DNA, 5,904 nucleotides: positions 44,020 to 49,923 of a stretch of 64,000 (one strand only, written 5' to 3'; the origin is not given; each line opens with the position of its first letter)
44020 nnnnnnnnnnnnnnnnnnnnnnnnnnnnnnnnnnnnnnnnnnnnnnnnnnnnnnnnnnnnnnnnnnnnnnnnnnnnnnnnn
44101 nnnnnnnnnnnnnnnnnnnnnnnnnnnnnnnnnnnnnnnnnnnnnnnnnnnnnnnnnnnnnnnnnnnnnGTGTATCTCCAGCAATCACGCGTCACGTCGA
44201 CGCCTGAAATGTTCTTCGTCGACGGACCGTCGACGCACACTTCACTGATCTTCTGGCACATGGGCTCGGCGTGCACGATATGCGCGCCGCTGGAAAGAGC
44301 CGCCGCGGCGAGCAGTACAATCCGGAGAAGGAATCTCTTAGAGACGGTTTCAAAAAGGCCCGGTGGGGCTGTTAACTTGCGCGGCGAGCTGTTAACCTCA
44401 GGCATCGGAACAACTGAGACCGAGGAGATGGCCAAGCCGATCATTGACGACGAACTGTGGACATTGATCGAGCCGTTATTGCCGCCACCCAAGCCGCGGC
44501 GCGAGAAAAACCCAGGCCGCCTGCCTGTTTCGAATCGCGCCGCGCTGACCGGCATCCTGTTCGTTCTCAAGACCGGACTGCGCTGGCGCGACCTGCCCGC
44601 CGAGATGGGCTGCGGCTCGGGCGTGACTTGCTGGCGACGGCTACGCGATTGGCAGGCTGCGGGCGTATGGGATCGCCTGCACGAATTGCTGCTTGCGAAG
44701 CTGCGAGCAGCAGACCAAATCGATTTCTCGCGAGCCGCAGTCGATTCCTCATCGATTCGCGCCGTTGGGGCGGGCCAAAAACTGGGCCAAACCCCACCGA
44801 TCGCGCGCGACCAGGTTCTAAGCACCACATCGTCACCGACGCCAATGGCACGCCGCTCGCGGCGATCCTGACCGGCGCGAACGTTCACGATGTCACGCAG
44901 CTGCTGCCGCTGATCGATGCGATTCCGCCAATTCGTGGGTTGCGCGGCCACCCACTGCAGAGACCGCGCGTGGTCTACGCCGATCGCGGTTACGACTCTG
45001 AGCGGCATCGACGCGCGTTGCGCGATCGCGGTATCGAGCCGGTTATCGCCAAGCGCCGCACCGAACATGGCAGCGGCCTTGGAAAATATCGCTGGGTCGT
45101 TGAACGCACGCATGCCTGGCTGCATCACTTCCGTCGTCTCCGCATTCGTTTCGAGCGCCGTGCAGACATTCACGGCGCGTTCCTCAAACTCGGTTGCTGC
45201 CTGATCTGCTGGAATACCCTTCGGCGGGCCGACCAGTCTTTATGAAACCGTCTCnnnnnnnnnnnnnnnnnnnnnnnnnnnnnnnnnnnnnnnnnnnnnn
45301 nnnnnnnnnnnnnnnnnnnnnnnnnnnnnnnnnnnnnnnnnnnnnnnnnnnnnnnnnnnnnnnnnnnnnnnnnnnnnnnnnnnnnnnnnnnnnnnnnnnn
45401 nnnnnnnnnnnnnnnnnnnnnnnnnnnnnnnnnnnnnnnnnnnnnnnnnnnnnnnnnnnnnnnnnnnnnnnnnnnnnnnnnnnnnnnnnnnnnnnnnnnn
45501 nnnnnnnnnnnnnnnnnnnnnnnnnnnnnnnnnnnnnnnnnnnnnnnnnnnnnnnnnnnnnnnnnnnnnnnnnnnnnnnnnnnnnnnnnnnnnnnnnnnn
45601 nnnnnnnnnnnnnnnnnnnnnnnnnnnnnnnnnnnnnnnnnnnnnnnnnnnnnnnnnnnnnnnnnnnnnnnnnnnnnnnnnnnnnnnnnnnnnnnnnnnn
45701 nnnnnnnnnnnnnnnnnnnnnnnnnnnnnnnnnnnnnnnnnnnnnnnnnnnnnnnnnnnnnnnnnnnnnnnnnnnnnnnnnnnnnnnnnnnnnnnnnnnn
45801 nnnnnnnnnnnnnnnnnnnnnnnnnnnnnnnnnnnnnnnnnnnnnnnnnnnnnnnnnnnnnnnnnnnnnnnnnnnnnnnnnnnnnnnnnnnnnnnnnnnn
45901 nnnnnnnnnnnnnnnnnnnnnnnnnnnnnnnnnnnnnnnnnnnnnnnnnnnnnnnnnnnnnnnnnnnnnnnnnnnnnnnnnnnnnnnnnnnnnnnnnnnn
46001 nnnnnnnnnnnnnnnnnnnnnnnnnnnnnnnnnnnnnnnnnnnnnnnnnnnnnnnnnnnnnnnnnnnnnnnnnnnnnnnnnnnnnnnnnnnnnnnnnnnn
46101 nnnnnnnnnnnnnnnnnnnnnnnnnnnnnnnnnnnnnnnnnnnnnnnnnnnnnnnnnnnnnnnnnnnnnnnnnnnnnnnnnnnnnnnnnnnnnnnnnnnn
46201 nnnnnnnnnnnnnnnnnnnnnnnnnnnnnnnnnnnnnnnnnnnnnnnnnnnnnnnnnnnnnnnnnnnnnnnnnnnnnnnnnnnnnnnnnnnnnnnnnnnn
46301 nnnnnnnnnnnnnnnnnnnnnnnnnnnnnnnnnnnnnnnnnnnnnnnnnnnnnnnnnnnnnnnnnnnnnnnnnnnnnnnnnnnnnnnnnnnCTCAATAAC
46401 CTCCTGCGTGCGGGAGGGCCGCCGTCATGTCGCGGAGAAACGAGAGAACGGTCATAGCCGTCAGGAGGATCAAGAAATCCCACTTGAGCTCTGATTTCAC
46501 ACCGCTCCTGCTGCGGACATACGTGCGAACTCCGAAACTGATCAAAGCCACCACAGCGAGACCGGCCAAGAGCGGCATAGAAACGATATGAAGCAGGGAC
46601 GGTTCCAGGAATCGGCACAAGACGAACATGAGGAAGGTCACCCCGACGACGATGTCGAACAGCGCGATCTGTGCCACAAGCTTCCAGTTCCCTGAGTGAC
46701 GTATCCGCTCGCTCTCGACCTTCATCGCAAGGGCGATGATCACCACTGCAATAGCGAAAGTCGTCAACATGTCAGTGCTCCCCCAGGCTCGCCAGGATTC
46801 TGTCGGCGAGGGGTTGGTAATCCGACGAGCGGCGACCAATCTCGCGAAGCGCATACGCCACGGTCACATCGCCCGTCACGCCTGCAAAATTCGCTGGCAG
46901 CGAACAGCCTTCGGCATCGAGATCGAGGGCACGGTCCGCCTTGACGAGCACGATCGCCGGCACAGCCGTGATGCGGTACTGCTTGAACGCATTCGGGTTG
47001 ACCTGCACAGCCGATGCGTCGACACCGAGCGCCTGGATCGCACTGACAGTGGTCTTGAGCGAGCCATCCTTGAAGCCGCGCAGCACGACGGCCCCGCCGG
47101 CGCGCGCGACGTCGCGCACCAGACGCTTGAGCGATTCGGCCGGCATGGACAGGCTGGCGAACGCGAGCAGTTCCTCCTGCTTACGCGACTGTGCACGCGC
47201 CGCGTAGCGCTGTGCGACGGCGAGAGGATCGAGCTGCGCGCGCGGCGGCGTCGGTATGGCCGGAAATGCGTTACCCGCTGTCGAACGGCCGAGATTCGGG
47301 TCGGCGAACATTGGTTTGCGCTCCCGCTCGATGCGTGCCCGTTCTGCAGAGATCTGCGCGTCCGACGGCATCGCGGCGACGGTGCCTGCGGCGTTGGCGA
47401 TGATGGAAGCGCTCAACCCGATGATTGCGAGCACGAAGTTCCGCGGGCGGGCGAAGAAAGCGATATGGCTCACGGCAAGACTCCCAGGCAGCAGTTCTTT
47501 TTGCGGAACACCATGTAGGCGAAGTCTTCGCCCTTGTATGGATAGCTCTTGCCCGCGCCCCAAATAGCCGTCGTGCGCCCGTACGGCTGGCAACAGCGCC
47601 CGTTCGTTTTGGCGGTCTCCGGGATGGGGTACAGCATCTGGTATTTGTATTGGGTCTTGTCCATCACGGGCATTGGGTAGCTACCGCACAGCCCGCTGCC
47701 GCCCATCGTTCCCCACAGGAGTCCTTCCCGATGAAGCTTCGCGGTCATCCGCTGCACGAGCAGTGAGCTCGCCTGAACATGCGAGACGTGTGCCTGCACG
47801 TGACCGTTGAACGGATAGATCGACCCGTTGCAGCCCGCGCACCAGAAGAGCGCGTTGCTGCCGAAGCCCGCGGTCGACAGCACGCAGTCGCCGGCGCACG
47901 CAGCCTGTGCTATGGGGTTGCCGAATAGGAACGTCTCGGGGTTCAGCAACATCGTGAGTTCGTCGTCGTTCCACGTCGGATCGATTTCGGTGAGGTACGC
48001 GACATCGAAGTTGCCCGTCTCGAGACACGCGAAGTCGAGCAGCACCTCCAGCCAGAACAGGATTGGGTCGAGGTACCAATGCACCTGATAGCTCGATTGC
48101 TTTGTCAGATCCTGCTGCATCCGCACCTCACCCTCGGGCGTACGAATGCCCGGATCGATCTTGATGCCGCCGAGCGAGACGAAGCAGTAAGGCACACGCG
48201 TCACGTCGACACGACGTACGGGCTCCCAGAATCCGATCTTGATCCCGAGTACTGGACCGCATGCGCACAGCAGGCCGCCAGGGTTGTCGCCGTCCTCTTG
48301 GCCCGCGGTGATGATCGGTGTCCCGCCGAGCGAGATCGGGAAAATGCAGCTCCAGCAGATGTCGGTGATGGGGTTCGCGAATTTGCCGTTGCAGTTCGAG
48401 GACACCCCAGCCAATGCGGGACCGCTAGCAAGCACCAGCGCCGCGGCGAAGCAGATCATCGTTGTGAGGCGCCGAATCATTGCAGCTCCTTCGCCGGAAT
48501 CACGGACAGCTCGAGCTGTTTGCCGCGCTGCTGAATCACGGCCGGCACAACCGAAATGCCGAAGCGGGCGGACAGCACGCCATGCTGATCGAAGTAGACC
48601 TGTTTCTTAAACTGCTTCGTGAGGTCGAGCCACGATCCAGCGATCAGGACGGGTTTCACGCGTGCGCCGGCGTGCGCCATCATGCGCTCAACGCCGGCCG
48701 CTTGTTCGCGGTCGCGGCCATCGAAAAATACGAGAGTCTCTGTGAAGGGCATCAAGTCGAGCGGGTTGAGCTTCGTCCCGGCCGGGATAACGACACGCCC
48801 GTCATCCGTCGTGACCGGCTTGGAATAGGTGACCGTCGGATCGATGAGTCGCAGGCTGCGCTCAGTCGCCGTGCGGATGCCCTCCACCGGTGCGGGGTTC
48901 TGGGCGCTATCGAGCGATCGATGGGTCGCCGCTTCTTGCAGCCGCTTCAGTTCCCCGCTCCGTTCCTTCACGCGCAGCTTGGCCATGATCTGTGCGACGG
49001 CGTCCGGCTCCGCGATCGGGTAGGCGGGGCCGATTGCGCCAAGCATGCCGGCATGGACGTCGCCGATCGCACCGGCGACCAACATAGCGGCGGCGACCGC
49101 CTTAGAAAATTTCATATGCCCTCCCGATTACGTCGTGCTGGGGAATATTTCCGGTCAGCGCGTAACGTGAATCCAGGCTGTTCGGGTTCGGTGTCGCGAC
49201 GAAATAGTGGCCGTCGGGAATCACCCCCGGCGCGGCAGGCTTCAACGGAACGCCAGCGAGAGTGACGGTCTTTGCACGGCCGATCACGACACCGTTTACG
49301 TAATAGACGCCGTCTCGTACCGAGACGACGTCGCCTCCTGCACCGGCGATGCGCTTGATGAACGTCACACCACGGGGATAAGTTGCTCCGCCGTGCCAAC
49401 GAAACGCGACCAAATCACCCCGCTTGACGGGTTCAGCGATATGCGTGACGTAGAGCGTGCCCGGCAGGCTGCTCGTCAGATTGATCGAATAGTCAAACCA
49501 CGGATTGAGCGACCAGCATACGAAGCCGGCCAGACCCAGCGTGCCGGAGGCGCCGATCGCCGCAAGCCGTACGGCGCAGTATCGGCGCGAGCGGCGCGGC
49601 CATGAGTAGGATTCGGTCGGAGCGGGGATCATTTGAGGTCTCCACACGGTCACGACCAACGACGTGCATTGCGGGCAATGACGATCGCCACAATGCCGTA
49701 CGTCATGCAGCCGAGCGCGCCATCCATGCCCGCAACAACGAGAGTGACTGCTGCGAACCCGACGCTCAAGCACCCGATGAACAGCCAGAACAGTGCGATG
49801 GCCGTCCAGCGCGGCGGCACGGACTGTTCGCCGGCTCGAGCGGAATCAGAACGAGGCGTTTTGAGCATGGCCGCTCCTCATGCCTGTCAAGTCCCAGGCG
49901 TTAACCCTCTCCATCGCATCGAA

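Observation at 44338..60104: Two identical inverted IS427-like copies knock out traN and traB; an IS end supplies a new start codon for a truncated TraB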

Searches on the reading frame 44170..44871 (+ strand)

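Call 10: search_protein_families(library=pfam, proteins=[window:44170-44871:+], max_evalue=0.01)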
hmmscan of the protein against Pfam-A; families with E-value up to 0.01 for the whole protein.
window:44170-44871:+ (233 aa): 1 family
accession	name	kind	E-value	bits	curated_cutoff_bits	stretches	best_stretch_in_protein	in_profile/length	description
PF13340.11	DUF4096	-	4.8e-26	91.2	34.3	1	92-171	1-76/76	Putative transposase of IS4/5 family (DUF4096)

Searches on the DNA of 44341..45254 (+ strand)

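Call 13: search_dna_similar(query=window:44341-45254:+, collection=plasmids, mode=near, max_rows=25)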
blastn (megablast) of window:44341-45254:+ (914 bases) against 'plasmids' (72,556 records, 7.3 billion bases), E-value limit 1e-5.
Records with a match: 25; places in all: 41; records where one place covers at least 80% of the query: 22.
Best place of each record, by identity: >=99% 1; 90-95% 13; 80-90% 5; 60-80% 6.
By first word of the organism name: Burkholderia 19; Caballeronia 3; Paraburkholderia 2; Roseomonas 1.
By predicted mobility (MOB-suite, as given by PLSDB): conjugative 12; non-mobilizable 8; mobilizable 5.
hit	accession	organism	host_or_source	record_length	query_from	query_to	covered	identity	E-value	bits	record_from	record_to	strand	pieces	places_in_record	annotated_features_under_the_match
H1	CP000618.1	Burkholderia vietnamiensis G4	-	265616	2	914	100%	99.9%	0e+0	1681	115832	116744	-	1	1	transposase, IS4 family | Integrase, catalytic region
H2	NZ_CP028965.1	Burkholderia sp. IDO3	pure strain,reactor sludge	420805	1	914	100%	92.3%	0e+0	1301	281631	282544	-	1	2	IS5-like element IS402 family transposase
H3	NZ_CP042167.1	Burkholderia contaminans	soil,soil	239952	1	914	100%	92.3%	0e+0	1301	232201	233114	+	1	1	IS5-like element IS402 family transposase | hypothetical protein | DUF4148 domain-containing protein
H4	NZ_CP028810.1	Burkholderia contaminans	genomic DNA,the respiratory tract of a ...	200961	1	914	100%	92.3%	0e+0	1301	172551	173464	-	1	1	IS5-like element IS402 family transposase | hypothetical protein | DUF4148 domain-containing protein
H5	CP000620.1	Burkholderia vietnamiensis G4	-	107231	1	914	100%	92.3%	0e+0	1301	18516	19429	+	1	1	transposase and inactivated derivatives-like protein | hypothetical protein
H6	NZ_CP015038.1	Burkholderia cenocepacia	Homo sapiens,Cord blood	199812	1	914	100%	92.3%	0e+0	1301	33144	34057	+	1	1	IS5-like element IS402 family transposase | hypothetical protein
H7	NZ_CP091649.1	Burkholderia aenigmatica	-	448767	1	914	100%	92.3%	0e+0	1301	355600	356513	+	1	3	IS5-like element IS402 family transposase | hypothetical protein (x2)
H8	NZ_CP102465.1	Burkholderia contaminans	Homo sapiens,pure culture,sputum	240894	1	914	100%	92.3%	0e+0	1301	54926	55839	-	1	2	IS5-like element IS402 family transposase | transglutaminase domain-containing protein | DUF6531 domain-containing protein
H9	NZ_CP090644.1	Burkholderia contaminans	sheep,milk,milk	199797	1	914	100%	92.3%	0e+0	1301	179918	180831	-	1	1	IS5-like element IS402 family transposase | hypothetical protein | DUF4148 domain-containing protein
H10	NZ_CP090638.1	Burkholderia contaminans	pharmaceutical solution,pharmaceutical ...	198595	1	914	100%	92.3%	0e+0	1301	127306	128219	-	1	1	IS5-like element IS402 family transposase | hypothetical protein | DUF4148 domain-containing protein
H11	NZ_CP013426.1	Burkholderia sp. MSMB0856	soil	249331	1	914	100%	91.9%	0e+0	1279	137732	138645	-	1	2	IS5 family transposase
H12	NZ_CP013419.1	Burkholderia savannae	soil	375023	1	914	100%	91.5%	0e+0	1256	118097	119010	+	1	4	IS5 family transposase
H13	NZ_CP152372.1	Burkholderia ambifaria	Atractylodes lancea,rhizosphere microbe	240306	1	914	100%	91.4%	0e+0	1251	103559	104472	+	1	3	IS5 family transposase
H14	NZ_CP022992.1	Paraburkholderia aromaticivorans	-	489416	1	914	100%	89.6%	0e+0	1162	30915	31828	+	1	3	IS5 family transposase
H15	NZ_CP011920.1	Burkholderia cenocepacia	Homo sapiens,sputum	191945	1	914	100%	89.6%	0e+0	1162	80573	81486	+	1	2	IS5 family transposase | protein-disulfide reductase DsbD N-terminal domain-containing protein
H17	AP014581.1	Burkholderia sp. RPE67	Riptortus pedestris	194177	9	874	95%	74.7%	7e-99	368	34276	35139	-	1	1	uncharacterized protein (x2)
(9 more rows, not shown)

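Call 38: get_annotated_region(hit=H2, flank=40)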
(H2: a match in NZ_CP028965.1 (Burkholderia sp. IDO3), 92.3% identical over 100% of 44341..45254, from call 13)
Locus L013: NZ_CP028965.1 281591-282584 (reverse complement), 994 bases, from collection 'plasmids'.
description: Burkholderia sp. IDO3 plasmid p1, complete sequence
organism: Burkholderia sp. IDO3 (NCBI taxid 1705310)
taxonomy: Bacteria; Pseudomonadota; Betaproteobacteria; Burkholderiales; Burkholderiaceae; Burkholderia; Burkholderia sp. IDO3
host: -; source: pure strain,reactor sludge; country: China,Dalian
typing (MOB-suite, as given by PLSDB): conjugative; replicon rep_cluster_1398; relaxase MOBH; mating-pair formation MPF_T
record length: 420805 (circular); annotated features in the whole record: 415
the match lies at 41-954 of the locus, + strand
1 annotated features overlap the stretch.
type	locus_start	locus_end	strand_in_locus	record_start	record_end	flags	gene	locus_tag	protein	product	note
CDS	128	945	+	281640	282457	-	-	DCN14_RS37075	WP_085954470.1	IS5-like element IS402 family transposase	GO:0006313 - DNA transposition [Evidence IEA]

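Call 39: get_annotated_region(hit=H14, flank=40)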
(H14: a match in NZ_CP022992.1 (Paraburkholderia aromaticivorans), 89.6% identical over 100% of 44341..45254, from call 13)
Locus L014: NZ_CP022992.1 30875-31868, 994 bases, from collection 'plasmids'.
description: Paraburkholderia aromaticivorans strain BN5 plasmid pBN2, complete sequence
organism: Paraburkholderia aromaticivorans (NCBI taxid 2026199)
taxonomy: Bacteria; Pseudomonadota; Betaproteobacteria; Burkholderiales; Burkholderiaceae; Paraburkholderia; Paraburkholderia aromaticivorans
host: -; source: -; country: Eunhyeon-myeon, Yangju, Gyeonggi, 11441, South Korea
typing (MOB-suite, as given by PLSDB): non-mobilizable; mating-pair formation MPF_T
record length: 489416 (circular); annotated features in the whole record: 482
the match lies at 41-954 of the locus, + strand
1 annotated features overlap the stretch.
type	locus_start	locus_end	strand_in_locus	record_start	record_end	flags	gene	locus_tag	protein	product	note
CDS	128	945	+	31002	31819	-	-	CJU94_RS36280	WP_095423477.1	IS5 family transposase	-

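Call 40: get_annotated_region(hit=H17, flank=80)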
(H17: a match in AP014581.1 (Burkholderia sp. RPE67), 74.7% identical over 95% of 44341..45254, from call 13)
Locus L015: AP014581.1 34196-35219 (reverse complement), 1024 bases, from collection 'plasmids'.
description: Burkholderia sp. RPE67 plasmid p3 DNA, complete genome
organism: Burkholderia sp. RPE67 (NCBI taxid 758796)
taxonomy: Bacteria; Pseudomonadota; Betaproteobacteria; Burkholderiales; Burkholderiaceae; Burkholderia; Burkholderia sp. RPE67
host: -; source: Riptortus pedestris; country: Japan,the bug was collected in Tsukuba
typing (MOB-suite, as given by PLSDB): mobilizable; relaxase MOBH
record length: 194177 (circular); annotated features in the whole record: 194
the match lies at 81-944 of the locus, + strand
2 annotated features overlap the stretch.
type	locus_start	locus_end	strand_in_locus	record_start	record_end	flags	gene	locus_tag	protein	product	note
CDS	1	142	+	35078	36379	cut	-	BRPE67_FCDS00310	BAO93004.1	uncharacterized protein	-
CDS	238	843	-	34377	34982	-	-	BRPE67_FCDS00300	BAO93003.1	uncharacterized protein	-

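Call 41: get_annotated_region(hit=H1, flank=40)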
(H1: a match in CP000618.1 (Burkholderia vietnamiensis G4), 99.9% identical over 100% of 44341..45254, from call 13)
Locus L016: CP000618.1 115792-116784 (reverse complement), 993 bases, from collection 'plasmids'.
description: Burkholderia vietnamiensis G4 plasmid pBVIE02, complete sequence
organism: Burkholderia vietnamiensis G4 (NCBI taxid 269482)
taxonomy: Bacteria; Pseudomonadota; Betaproteobacteria; Burkholderiales; Burkholderiaceae; Burkholderia; Burkholderia vietnamiensis; Burkholderia vietnamiensis G4
host: -; source: -; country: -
typing (MOB-suite, as given by PLSDB): conjugative; relaxase MOBH; mating-pair formation MPF_T
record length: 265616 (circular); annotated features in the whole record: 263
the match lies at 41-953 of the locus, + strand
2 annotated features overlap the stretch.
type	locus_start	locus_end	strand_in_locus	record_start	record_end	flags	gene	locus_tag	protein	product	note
CDS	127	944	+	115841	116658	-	-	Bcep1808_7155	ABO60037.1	transposase, IS4 family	-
CDS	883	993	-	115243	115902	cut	-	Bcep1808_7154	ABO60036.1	Integrase, catalytic region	-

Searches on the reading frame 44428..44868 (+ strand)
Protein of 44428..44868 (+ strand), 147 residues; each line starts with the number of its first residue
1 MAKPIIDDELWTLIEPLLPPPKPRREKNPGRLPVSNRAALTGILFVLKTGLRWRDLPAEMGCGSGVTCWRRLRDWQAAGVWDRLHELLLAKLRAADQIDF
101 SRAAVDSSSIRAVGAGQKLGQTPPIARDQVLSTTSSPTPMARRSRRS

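Call 56: list_cluster_members(proteins=[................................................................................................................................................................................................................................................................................, window:44428-44868:+])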
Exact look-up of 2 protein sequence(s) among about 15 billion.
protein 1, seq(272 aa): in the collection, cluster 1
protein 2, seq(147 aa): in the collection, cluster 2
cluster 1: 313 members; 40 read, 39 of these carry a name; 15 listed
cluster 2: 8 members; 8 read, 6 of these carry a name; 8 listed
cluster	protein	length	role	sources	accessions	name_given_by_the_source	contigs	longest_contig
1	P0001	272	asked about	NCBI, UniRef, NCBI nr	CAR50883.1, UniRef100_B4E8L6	putative transposase [Burkholderia cenocepacia J2315] | Transposase n=1 Tax=Burkholderia cenocepacia (strain ATCC BAA-245 / DSM 16553 / LMG 16656 ...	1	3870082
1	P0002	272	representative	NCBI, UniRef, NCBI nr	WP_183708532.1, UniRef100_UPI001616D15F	IS5 family transposase [Paraburkholderia tropica] | IS5 family transposase n=1 Tax=Paraburkholderia tropica TaxID=92647 RepID=UPI001616D15F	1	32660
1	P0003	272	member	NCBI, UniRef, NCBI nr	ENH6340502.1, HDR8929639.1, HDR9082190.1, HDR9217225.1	IS5-like element IS402 family transposase [Burkholderia multivorans] | IS5-like element ISBcen20 family transposase n=9 Tax=Burkholderia cepacia complex ... | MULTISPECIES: IS5-like element IS402 family transposase [Burkholderia]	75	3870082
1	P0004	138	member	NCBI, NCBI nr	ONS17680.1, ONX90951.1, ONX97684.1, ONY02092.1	IS5 family transposase [Burkholderia cenocepacia]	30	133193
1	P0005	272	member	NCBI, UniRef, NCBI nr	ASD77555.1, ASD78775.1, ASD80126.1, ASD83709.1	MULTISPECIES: IS5 family transposase [Burkholderia] | IS5 family transposase n=3 Tax=Burkholderia TaxID=32008 RepID=A0AB38TZM7_BURGA | IS5 family transposase [Burkholderia gladioli]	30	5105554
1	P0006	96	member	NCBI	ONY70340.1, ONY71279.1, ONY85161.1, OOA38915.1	transposase, partial [Burkholderia cenocepacia]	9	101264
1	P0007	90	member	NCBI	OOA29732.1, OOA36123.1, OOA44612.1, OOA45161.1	IS5 family transposase, partial [Burkholderia cenocepacia]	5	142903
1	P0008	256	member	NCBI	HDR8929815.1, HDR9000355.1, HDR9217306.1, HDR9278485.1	IS5-like element IS402 family transposase, partial [Burkholderia vietnamiensis]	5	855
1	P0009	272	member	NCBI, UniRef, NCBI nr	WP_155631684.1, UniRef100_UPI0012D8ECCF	IS5-like element IS402 family transposase [Burkholderia stagnalis] | IS5-like element IS402 family transposase n=1 Tax=Burkholderia stagnalis TaxID=1503054 ...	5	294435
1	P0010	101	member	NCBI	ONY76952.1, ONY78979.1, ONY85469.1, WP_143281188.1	IS5 family transposase, partial [Burkholderia cenocepacia]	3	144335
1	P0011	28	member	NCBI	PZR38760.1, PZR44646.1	MAG: IS5/IS1182 family transposase, partial [Paraburkholderia fungorum]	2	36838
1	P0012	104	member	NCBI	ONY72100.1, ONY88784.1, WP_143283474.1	transposase, partial [Burkholderia cenocepacia]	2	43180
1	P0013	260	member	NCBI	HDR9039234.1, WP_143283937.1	IS5-like element IS402 family transposase, partial [Burkholderia cenocepacia]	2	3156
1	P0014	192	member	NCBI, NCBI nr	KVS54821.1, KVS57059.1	transposase [Burkholderia cepacia]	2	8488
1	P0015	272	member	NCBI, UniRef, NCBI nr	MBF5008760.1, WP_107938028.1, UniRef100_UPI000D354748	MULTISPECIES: IS5 family transposase [Burkholderia] | IS5 family transposase n=1 Tax=Burkholderia TaxID=32008 RepID=UPI000D354748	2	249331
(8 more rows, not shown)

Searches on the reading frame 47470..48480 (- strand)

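Call 9: search_protein_families(library=pfam, proteins=[window:47470-48480:-], max_evalue=0.01)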
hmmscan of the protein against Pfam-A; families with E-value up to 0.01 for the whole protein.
window:47470-48480:- (336 aa): 1 family
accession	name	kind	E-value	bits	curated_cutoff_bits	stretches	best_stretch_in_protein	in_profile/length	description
PF06834.16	TraU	-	3.9e-119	398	26.5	1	32-332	1-305/306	TraU protein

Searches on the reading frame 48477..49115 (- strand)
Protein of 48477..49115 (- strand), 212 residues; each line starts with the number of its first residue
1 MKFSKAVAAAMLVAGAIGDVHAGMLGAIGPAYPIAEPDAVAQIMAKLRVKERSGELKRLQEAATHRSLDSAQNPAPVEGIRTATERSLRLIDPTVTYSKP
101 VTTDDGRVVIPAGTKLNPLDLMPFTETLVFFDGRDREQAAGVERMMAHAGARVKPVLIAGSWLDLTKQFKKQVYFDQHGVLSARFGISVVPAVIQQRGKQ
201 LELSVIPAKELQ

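Call 9: search_protein_families(library=pfam, proteins=[window:48477-49115:-], max_evalue=0.01)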
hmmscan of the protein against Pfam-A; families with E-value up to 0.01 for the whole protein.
window:48477-49115:- (212 aa): 0 families

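Call 12: search_protein_families(library=ncbifam, proteins=[window:48477-49115:-], max_evalue=0.01)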
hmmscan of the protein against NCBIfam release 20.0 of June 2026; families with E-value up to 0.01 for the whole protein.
window:48477-49115:- (212 aa): 2 families
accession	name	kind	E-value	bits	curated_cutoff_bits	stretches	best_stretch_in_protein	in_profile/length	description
TIGR02743.1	TraW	equivalog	1.3e-57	194.8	174.75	1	7-204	4-200/202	type-F conjugative transfer system protein TraW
NF010298.0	PRK13738.1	subfamily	1.2e-47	162.2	249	1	8-210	6-207/210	conjugal transfer pilus assembly protein TraW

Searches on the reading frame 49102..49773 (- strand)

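Call 9: search_protein_families(library=pfam, proteins=[window:49102-49773:-], max_evalue=0.01)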
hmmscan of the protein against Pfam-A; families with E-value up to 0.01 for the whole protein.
window:49102-49773:- (223 aa): 1 family
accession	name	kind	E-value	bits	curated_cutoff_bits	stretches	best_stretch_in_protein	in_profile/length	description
PF10502.14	Peptidase_S26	-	6.8e-21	75.4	22.9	1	113-220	52-164/168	Signal peptidase, peptidase S26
